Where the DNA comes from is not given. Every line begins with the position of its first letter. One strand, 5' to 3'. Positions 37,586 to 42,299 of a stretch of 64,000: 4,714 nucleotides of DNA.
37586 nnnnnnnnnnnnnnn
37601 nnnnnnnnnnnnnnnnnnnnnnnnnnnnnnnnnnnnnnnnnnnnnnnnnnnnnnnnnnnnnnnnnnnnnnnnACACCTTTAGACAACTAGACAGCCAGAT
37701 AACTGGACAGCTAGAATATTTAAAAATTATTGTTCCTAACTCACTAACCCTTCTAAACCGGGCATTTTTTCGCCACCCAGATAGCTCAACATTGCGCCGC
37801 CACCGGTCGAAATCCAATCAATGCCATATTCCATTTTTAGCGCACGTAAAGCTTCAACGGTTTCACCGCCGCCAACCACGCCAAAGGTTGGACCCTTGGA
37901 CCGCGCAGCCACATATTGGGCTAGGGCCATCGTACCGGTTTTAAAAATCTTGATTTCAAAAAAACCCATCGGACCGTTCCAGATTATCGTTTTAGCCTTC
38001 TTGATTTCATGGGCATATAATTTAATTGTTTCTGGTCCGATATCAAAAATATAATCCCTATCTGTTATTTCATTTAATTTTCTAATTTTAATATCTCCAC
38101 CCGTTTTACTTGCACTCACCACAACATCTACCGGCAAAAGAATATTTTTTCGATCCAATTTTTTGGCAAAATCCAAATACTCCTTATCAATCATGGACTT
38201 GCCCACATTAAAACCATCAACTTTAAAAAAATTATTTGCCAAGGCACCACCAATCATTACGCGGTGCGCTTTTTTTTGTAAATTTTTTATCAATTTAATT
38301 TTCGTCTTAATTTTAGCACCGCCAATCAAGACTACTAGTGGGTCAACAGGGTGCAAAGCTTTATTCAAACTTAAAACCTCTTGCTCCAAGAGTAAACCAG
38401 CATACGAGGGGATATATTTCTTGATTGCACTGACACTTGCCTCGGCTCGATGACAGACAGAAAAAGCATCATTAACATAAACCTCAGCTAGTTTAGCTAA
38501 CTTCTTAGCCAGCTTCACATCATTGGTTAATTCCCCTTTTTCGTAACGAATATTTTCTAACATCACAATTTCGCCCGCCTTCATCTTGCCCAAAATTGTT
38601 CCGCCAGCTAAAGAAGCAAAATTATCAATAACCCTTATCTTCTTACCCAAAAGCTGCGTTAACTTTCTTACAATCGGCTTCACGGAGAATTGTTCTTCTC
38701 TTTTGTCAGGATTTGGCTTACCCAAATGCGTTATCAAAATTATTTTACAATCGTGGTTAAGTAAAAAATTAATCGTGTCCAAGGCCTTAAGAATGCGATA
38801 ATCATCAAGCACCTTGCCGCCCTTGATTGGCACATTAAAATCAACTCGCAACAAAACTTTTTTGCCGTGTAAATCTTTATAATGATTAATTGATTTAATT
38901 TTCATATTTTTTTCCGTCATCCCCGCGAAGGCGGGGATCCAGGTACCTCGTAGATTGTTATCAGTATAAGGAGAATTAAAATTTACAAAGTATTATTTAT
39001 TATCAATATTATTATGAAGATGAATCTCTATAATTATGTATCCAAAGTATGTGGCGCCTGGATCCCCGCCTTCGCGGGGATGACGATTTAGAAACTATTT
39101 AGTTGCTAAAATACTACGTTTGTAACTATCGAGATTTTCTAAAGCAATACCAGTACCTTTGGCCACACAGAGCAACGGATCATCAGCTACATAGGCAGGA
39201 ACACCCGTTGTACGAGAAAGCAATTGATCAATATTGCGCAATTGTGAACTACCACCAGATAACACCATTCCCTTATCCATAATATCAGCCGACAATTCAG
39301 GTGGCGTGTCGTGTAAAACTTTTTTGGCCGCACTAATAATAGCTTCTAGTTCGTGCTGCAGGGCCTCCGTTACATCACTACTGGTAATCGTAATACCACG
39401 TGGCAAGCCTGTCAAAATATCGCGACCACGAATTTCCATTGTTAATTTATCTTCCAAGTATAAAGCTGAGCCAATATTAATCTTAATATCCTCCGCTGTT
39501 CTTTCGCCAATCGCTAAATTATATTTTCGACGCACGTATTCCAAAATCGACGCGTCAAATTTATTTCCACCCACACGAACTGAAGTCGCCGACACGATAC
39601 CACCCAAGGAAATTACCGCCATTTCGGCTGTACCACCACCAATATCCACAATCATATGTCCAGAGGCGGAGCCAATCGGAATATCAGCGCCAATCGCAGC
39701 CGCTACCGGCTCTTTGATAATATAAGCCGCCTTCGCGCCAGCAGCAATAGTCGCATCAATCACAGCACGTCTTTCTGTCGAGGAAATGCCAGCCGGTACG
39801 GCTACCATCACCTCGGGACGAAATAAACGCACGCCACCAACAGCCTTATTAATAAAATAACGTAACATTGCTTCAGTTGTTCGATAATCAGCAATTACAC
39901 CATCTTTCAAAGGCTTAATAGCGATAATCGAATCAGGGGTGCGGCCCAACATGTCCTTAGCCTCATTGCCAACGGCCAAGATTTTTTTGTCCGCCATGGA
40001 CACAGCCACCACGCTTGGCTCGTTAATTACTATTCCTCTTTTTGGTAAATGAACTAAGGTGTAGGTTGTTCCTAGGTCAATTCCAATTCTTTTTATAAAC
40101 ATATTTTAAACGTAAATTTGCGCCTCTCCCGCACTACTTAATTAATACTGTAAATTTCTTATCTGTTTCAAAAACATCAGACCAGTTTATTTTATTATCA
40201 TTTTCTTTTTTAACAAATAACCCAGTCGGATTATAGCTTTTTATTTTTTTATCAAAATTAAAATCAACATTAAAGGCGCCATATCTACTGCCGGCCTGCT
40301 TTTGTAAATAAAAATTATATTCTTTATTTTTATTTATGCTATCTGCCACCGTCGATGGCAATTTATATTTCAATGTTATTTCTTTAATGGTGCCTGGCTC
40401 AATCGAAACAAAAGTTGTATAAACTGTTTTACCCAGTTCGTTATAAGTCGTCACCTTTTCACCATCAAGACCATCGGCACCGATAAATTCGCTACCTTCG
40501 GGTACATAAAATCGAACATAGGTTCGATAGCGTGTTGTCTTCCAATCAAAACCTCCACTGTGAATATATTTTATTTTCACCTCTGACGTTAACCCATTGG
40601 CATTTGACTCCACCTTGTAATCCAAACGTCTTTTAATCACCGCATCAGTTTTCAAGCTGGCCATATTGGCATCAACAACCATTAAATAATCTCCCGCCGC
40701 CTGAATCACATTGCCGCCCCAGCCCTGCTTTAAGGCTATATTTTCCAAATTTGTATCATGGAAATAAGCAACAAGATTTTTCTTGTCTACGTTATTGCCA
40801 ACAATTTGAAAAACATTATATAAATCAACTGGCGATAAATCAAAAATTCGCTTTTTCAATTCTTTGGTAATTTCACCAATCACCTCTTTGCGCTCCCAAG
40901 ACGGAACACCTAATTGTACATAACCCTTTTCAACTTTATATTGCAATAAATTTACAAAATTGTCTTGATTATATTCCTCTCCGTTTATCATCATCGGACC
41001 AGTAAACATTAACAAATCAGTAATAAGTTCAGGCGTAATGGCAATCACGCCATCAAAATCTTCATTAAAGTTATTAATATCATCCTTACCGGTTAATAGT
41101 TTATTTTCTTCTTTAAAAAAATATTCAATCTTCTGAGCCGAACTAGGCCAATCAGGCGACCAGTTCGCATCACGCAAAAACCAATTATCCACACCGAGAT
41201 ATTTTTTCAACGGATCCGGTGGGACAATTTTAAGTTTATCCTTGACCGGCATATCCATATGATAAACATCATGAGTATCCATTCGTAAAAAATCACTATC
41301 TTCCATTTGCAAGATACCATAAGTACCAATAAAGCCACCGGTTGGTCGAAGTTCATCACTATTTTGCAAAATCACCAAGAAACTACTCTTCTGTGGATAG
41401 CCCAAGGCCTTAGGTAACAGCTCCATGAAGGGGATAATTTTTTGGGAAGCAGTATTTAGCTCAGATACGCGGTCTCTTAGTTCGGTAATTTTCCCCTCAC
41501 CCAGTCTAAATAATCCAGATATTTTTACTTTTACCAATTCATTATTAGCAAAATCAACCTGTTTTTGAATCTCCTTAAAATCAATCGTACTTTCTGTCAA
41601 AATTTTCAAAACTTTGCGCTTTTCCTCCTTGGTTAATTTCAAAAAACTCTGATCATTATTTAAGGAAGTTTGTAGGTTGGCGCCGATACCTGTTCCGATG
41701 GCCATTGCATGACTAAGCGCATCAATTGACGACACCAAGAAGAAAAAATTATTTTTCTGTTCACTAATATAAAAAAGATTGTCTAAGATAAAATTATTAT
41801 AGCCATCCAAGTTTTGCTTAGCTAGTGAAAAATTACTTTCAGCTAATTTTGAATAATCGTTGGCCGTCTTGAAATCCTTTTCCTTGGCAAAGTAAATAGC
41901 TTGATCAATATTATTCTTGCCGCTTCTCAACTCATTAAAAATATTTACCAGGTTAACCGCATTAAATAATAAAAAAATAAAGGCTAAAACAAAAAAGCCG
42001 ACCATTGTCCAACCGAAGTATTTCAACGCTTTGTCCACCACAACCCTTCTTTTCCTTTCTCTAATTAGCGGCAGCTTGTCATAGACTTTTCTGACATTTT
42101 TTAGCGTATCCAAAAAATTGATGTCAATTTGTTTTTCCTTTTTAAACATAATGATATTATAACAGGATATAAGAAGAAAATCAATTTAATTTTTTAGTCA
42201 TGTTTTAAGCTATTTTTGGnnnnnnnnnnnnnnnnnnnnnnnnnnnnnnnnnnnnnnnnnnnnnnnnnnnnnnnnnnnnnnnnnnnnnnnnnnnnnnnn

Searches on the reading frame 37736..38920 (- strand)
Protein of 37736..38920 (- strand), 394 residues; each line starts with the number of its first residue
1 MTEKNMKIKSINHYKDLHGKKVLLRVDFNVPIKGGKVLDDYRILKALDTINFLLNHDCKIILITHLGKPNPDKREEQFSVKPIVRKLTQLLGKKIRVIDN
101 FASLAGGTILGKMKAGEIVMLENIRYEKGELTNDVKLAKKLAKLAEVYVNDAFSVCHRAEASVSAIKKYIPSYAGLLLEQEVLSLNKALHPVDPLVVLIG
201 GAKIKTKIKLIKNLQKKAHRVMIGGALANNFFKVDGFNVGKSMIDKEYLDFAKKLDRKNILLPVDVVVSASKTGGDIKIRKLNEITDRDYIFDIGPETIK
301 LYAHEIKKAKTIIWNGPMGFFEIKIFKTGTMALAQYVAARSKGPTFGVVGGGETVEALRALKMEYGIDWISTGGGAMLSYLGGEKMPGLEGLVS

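Call 53: search_protein_families(library=pfam, proteins=[window:37736-38920:-], max_evalue=0.0001)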
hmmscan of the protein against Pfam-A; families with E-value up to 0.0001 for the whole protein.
window:37736-38920:- (394 aa): 1 family
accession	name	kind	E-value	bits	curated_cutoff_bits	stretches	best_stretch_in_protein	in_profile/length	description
PF00162.24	PGK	-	2.4e-123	412.4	27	1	16-384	5-379/379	Phosphoglycerate kinase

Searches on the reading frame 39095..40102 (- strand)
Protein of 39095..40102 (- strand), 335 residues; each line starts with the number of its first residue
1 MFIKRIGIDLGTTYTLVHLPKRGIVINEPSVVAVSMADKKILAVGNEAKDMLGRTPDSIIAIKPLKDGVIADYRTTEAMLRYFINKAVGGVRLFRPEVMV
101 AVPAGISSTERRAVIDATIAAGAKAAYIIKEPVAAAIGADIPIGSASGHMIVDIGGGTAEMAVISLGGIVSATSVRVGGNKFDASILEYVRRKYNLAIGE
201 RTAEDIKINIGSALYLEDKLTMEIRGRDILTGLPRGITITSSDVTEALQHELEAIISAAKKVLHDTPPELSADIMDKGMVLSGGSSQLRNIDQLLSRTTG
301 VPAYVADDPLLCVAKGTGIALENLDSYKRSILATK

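Call 53: search_protein_families(library=pfam, proteins=[window:39095-40102:-], max_evalue=0.0001)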
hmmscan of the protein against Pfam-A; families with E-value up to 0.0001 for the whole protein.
window:39095-40102:- (335 aa): 4 families
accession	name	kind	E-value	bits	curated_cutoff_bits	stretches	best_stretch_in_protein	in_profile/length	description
PF06723.19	MreB_Mbl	-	2.5e-135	451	27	1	4-328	2-326/327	MreB/Mbl protein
PF00012.26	HSP70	-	5.8e-15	55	20.6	1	97-319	135-370/599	Hsp70 protein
PF14450.12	FtsA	-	2.9e-10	41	31.8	1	151-306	2-110/127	Cell division protein FtsA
PF00022.25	Actin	-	1.6e-05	24.1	27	0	29-193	31-190/410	Actin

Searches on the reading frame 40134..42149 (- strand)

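Call 25: search_protein_families(library=pfam, proteins=[window:40134-42149:-], max_evalue=0.001)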
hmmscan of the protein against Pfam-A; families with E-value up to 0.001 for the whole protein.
window:40134-42149:- (671 aa): 1 family
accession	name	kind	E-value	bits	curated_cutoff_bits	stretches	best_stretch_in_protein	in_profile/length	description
PF13196.11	DUF4012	-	1.9e-21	77.6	28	1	255-405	4-142/144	Protein of unknown function (DUF4012)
